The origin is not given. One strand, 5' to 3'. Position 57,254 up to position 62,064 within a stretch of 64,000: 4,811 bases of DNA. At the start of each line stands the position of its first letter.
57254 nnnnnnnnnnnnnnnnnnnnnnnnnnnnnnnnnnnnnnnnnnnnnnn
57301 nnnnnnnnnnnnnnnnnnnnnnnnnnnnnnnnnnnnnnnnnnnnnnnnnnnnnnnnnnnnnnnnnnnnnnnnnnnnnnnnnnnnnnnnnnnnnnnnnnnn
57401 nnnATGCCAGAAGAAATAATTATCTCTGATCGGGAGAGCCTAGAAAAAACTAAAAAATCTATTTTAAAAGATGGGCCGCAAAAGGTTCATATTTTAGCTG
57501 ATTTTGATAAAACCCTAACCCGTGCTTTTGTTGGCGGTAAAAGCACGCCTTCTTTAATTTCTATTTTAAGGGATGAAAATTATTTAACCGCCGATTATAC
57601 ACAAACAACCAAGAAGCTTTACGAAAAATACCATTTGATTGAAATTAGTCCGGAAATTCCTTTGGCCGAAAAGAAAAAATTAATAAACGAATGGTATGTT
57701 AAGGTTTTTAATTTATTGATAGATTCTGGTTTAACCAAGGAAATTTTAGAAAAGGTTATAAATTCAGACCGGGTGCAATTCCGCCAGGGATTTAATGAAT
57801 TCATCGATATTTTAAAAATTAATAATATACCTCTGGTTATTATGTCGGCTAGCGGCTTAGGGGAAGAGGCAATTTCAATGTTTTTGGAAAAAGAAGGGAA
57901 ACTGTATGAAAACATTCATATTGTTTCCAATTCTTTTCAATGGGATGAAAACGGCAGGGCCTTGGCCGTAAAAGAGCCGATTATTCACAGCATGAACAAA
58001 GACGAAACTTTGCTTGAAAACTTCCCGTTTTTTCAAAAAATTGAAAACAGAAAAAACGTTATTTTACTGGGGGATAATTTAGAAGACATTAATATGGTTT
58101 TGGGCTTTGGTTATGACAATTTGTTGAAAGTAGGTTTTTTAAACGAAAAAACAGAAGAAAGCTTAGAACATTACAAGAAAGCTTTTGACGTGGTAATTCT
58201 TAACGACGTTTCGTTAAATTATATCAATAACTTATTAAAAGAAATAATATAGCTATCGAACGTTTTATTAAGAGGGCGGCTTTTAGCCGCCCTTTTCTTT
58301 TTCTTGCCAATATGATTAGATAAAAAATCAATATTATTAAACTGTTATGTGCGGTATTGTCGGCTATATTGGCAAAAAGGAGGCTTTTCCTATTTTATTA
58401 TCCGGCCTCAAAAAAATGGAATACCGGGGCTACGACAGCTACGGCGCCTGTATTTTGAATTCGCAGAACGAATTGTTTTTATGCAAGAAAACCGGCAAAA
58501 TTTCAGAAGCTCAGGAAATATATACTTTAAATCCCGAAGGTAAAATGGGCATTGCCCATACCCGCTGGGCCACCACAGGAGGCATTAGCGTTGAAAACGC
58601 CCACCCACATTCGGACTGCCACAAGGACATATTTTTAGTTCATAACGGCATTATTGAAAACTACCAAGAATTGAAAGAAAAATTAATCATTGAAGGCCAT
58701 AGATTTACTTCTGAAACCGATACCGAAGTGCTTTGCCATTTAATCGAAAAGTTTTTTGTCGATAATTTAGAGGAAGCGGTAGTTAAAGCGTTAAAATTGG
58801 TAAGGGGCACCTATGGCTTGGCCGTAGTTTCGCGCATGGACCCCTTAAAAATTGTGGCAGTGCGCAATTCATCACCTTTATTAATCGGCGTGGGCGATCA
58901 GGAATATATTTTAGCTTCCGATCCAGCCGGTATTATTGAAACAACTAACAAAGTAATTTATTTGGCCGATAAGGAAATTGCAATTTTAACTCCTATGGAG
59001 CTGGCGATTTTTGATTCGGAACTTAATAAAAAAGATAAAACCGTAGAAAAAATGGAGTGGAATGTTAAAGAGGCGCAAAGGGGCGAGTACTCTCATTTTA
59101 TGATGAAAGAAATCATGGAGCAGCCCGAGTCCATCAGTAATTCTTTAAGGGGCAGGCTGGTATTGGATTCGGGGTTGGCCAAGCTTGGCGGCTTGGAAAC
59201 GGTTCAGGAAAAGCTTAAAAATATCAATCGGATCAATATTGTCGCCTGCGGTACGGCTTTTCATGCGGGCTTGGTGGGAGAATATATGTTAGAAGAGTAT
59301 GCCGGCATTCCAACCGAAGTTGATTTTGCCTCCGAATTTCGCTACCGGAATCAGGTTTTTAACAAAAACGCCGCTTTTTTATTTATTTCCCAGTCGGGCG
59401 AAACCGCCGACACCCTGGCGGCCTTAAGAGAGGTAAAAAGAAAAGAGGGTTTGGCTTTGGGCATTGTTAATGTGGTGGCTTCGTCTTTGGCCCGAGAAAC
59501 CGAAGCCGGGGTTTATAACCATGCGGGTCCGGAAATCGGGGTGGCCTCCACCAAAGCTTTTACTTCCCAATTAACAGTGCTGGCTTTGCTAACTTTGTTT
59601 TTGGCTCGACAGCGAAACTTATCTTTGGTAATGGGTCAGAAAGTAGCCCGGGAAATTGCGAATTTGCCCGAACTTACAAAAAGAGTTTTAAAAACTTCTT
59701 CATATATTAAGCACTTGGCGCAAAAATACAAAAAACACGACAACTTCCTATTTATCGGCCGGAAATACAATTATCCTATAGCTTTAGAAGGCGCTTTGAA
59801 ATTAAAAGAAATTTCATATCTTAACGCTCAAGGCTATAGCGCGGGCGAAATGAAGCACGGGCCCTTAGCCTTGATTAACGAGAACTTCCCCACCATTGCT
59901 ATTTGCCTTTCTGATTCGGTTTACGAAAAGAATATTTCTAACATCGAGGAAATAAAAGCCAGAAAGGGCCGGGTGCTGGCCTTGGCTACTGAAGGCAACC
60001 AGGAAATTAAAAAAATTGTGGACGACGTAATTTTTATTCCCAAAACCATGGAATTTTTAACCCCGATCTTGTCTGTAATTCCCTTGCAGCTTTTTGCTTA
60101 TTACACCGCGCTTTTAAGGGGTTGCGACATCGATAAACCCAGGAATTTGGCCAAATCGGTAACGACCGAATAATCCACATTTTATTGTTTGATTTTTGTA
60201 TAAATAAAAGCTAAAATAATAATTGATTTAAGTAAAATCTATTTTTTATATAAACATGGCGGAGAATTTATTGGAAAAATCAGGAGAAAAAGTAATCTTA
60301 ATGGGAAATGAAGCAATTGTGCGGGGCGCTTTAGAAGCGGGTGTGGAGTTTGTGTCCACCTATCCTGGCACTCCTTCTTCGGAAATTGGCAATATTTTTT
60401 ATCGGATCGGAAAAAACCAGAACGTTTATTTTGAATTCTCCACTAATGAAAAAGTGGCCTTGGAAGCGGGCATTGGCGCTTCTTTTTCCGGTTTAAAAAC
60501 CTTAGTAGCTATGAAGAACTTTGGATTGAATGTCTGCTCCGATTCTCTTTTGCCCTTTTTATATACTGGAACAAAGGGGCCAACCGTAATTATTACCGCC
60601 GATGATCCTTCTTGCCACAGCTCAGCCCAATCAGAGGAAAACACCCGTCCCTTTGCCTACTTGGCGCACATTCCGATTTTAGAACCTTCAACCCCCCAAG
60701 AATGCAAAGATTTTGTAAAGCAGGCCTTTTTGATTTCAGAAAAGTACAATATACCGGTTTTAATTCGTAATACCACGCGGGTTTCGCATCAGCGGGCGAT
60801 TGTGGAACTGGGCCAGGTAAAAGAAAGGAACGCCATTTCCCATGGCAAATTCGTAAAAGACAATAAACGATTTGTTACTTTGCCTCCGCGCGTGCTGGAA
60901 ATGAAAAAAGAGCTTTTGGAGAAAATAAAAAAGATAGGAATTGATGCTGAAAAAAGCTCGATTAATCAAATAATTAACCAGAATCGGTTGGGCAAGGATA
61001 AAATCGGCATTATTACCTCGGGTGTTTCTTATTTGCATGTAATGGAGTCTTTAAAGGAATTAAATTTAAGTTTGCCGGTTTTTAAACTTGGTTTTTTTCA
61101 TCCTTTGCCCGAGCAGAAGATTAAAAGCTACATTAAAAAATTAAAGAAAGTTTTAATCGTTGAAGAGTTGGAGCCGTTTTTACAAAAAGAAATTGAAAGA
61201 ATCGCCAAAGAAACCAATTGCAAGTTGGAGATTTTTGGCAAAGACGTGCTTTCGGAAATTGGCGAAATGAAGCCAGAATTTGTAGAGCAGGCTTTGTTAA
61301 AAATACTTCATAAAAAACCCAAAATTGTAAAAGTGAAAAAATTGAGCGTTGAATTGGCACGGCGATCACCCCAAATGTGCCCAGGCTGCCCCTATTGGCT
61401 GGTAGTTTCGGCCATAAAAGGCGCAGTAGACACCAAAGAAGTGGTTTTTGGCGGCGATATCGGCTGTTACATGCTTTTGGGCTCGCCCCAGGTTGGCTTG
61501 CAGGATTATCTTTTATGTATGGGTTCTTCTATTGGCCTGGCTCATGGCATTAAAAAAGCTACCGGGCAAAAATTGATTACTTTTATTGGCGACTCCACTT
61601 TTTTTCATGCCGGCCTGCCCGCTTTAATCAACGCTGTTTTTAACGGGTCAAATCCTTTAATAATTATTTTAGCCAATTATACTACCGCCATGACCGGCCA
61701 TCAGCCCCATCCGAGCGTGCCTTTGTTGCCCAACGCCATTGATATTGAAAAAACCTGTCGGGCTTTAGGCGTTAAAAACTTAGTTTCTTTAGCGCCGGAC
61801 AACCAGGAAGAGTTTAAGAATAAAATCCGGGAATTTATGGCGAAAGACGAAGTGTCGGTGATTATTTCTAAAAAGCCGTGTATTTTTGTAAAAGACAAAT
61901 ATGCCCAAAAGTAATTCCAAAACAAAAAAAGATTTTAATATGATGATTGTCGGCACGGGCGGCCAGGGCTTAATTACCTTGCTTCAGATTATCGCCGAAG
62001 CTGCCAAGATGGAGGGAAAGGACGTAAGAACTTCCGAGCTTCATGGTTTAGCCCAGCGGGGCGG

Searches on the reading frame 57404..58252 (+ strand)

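Call 11: search_protein_families(library=pfam, proteins=[window:57404-58252:+], max_evalue=0.001)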
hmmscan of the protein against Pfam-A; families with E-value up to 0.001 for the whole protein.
window:57404-58252:+ (282 aa): 1 family
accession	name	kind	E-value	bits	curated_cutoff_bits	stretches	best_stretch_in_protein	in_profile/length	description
PF05822.18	UMPH-1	-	4.8e-65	219.9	23.7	1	37-281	2-245/246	Pyrimidine 5'-nucleotidase (UMPH-1)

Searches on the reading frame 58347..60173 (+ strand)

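Call 11: search_protein_families(library=pfam, proteins=[window:58347-60173:+], max_evalue=0.001)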
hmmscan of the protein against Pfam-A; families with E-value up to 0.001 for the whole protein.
window:58347-60173:+ (608 aa): 4 families
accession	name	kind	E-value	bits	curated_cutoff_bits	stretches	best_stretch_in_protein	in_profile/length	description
PF01380.27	SIS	-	1.6e-49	167.5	25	2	290-416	2-129/131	SIS domain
PF13522.11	GATase_6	-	7.7e-20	71.7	27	1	55-192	3-130/130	Glutamine amidotransferase domain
PF13537.11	GATase_7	-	2e-14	54.1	25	1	84-194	12-119/123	Glutamine amidotransferase domain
PF13230.11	GATase_4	-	2.3e-05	23.9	23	1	66-140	72-145/272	Glutamine amidotransferases class-II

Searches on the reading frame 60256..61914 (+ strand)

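Call 11: search_protein_families(library=pfam, proteins=[window:60256-61914:+], max_evalue=0.001)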
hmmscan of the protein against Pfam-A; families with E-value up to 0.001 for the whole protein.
window:60256-61914:+ (552 aa): 2 families
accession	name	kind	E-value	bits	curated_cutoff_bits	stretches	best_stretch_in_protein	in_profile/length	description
PF02775.26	TPP_enzyme_C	-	1.9e-18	67.2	21.9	1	402-536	2-149/151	Thiamine pyrophosphate enzyme, C-terminal TPP binding domain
PF01855.24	POR_N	-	1.2e-15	58.4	27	1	24-201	2-184/231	Pyruvate flavodoxin/ferredoxin oxidoreductase, thiamine diP-bdg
